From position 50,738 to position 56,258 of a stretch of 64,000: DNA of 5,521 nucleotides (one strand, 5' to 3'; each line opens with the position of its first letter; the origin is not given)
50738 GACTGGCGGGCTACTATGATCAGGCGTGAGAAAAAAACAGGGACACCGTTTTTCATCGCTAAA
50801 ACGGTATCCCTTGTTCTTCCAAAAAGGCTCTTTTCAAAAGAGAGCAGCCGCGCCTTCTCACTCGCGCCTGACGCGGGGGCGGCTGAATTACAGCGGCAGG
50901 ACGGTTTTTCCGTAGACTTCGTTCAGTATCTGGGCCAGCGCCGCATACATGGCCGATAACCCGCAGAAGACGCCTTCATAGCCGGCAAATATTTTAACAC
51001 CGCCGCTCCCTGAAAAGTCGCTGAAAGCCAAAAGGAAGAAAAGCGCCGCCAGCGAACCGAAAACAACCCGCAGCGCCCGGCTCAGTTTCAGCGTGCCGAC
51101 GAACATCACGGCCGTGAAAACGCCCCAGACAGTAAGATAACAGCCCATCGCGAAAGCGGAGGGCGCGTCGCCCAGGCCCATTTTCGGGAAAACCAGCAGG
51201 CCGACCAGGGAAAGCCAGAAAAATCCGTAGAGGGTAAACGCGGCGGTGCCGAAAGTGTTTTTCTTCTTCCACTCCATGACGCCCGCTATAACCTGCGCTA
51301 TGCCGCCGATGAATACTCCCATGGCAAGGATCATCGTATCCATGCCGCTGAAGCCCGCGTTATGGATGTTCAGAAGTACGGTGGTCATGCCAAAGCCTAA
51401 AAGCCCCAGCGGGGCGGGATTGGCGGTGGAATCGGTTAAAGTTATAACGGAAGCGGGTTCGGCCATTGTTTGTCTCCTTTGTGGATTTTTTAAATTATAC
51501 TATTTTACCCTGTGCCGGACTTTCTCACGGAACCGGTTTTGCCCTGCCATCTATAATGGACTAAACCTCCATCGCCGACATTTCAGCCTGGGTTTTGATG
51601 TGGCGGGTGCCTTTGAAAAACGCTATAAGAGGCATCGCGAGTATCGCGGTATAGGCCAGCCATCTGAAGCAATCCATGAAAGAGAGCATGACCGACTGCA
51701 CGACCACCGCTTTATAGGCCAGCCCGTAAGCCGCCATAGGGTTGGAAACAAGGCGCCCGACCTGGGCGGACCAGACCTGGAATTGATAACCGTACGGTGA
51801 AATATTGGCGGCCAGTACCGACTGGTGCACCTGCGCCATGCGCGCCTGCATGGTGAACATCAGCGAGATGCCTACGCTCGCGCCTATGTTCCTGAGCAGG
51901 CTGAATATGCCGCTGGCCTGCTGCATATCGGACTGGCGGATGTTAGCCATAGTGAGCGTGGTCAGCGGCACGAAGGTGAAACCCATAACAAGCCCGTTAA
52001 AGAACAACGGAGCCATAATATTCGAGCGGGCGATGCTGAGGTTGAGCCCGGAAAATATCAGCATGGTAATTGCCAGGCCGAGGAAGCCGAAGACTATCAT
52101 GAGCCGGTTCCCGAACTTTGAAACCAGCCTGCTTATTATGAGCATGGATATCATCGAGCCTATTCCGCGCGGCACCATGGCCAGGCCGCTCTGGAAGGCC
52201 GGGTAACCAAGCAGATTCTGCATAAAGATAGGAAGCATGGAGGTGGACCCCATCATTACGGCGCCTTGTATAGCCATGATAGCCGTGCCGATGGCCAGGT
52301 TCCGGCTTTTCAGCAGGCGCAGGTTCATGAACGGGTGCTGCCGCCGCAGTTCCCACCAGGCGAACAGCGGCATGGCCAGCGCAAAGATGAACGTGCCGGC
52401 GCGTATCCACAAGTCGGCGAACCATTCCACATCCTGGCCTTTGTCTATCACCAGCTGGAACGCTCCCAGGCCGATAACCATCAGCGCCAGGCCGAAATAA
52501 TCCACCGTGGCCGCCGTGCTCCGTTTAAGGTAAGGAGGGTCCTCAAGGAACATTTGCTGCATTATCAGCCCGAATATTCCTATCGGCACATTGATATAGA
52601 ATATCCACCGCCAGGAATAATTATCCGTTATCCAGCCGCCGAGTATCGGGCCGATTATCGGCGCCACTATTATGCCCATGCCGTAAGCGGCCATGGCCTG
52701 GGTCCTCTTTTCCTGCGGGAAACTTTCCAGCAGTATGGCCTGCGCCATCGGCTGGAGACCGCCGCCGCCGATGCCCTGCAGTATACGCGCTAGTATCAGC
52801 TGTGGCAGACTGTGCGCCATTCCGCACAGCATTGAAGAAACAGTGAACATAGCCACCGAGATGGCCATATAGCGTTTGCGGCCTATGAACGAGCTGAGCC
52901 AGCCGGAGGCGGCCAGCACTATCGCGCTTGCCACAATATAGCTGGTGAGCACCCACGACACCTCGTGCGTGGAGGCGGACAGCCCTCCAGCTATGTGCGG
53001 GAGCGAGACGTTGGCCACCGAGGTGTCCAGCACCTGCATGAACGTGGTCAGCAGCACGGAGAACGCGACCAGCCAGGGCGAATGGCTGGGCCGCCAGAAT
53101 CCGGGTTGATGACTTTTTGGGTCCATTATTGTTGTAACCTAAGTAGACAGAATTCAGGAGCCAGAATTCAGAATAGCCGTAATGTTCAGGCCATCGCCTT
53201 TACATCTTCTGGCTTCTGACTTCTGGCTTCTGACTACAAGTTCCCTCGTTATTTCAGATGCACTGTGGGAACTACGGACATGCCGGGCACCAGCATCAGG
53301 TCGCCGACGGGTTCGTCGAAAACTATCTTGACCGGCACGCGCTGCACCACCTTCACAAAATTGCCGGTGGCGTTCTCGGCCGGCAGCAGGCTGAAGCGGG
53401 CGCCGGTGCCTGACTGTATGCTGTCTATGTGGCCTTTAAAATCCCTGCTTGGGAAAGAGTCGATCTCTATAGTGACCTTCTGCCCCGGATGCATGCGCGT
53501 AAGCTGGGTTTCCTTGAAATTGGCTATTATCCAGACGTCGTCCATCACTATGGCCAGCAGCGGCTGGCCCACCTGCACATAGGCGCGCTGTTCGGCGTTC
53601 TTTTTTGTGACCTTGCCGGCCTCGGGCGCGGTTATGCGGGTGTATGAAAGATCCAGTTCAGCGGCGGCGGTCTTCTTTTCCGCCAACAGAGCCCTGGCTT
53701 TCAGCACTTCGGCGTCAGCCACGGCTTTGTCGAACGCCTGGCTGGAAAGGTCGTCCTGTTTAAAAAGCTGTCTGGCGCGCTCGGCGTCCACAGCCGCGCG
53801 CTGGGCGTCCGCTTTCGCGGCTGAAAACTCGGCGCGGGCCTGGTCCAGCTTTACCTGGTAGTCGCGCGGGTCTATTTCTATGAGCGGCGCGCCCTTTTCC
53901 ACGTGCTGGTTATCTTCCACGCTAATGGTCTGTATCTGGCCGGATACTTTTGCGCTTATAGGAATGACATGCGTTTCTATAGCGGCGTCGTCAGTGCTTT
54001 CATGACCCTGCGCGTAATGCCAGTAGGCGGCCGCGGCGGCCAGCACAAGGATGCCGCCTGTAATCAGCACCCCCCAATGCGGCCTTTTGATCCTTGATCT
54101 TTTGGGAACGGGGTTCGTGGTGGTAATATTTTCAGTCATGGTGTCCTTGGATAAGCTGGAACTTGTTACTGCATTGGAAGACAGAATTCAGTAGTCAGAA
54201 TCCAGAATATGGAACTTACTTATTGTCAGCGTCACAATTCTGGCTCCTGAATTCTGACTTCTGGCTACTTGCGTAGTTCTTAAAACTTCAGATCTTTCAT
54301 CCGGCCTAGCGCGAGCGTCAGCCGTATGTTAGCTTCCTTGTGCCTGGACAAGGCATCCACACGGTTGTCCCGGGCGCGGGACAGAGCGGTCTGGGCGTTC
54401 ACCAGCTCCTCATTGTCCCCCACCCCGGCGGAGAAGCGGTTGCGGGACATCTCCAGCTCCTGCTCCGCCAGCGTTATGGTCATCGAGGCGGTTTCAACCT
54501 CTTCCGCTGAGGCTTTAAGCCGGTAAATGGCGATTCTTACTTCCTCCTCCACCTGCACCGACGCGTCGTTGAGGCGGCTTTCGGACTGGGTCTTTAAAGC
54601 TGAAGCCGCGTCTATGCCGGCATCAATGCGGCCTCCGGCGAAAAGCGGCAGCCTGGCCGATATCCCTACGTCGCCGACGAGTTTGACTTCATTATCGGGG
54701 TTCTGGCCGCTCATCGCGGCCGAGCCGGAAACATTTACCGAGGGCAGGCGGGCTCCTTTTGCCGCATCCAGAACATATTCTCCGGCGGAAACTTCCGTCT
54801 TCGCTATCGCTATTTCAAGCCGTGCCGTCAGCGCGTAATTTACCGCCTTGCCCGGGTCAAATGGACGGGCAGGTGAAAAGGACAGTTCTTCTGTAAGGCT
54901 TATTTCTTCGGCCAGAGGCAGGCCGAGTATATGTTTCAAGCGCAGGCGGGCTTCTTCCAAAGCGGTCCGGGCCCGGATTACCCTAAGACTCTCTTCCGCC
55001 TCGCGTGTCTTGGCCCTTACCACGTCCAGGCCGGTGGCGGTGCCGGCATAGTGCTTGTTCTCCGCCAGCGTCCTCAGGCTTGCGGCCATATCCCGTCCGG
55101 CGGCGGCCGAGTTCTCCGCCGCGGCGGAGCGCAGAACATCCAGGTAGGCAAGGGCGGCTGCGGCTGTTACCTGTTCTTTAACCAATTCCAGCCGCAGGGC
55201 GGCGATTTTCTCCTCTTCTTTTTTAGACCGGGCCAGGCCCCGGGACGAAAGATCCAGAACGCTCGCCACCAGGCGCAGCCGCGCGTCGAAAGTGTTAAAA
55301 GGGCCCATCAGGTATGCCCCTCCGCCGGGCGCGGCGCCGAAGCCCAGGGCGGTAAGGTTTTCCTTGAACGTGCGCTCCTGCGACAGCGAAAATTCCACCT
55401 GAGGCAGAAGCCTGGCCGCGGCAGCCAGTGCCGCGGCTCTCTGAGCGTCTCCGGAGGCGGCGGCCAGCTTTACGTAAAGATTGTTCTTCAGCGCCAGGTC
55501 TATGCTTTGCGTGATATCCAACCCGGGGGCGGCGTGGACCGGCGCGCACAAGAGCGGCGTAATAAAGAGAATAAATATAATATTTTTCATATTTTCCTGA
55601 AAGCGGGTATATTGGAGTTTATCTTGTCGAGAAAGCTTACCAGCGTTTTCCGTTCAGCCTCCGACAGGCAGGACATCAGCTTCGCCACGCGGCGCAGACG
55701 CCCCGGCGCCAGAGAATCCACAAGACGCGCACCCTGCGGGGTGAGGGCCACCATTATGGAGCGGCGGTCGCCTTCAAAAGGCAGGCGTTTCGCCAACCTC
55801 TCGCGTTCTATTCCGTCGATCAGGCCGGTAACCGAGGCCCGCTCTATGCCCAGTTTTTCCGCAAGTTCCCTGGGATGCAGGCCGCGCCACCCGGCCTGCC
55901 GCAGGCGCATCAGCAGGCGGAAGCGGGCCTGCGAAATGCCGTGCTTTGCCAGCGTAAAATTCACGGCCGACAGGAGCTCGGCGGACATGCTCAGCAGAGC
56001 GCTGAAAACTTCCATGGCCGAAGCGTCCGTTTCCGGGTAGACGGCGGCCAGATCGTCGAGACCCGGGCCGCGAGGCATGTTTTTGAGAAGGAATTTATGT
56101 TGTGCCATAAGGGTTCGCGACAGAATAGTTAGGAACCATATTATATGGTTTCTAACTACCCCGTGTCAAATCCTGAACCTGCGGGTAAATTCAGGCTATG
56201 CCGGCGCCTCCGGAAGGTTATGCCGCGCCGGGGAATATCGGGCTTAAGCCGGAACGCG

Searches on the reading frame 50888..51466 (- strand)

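Call 28: search_protein_families(library=pfam, proteins=[window:50888-51466:-], max_evalue=0.001)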
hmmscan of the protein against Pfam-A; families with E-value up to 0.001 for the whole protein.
window:50888-51466:- (192 aa): 1 family
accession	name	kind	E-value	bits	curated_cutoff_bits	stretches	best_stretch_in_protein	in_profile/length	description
PF01184.24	Gpr1_Fun34_YaaH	-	2.3e-37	129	25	1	11-183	14-193/207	GPR1/FUN34/yaaH family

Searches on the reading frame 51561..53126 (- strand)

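Call 28: search_protein_families(library=pfam, proteins=[window:51561-53126:-], max_evalue=0.001)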
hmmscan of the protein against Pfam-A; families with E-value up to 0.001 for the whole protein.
window:51561-53126:- (521 aa): 3 families
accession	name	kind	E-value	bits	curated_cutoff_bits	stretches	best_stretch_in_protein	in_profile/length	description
PF07690.21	MFS_1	-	9.8e-62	209.3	33.4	1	25-419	2-346/347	Major Facilitator Superfamily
PF00083.30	Sugar_tr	-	1.3e-16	61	22.3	1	34-198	26-195/452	Sugar (and other) transporter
PF05977.19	MFS_3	-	0.00078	18.4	27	0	28-180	19-176/524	Transmembrane secretion effector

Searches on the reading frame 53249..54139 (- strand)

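Call 28: search_protein_families(library=pfam, proteins=[window:53249-54139:-], max_evalue=0.001)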
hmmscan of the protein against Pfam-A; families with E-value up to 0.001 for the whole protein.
window:53249-54139:- (296 aa): 5 families
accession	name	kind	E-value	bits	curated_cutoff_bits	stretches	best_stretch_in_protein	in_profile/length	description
PF16576.10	HlyD_D23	-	3.1e-22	79.3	30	1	55-242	16-185/214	Barrel-sandwich domain of CusB or HlyD membrane-fusion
PF13437.12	HlyD_3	-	9.9e-19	68.5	22.2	1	169-248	2-83/106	HlyD family secretion protein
PF00529.27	CusB_dom_1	-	2.2e-14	53.9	26.5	1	35-288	3-82/89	Cation efflux system protein CusB domain 1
PF13533.13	Biotin_lipoyl_2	-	1.2e-09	38.2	29.8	1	60-90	2-32/32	Biotin-lipoyl like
PF00364.28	Biotin_lipoyl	-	2.9e-07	30.6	22.1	0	59-89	43-73/73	Biotin-requiring enzyme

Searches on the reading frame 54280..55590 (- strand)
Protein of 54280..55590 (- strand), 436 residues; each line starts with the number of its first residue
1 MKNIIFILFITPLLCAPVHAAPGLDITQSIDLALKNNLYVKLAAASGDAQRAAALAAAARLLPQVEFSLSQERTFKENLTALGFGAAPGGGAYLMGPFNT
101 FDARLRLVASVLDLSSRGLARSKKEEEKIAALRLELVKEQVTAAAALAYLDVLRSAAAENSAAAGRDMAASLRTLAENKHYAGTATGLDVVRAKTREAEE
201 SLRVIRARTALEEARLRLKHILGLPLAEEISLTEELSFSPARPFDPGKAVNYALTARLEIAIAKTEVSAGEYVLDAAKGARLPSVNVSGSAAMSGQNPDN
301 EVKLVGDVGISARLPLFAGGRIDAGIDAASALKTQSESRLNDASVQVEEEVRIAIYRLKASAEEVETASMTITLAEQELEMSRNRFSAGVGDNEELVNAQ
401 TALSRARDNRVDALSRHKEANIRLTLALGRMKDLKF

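Call 28: search_protein_families(library=pfam, proteins=[window:54280-55590:-], max_evalue=0.001)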
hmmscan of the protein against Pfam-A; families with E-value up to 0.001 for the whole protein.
window:54280-55590:- (436 aa): 1 family
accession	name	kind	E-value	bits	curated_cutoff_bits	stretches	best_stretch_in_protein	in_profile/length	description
PF02321.23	OEP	-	7.8e-45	153.4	22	2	249-429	4-187/187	Outer membrane efflux protein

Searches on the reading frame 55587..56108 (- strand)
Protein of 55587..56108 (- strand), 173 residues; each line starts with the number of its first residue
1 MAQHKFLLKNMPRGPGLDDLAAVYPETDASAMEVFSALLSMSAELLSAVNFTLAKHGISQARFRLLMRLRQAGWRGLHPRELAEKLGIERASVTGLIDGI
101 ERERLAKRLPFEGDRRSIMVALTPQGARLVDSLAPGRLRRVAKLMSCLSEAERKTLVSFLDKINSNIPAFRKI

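Call 28: search_protein_families(library=pfam, proteins=[window:55587-56108:-], max_evalue=0.001)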
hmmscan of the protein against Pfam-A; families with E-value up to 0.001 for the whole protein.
window:55587-56108:- (173 aa): 2 families
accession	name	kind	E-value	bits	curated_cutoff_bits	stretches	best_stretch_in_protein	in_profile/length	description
PF12802.13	MarR_2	-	1.3e-08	35.3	27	1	56-117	1-61/61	MarR family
PF01047.28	MarR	-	3e-08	33.9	24.6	1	58-118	1-59/59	MarR family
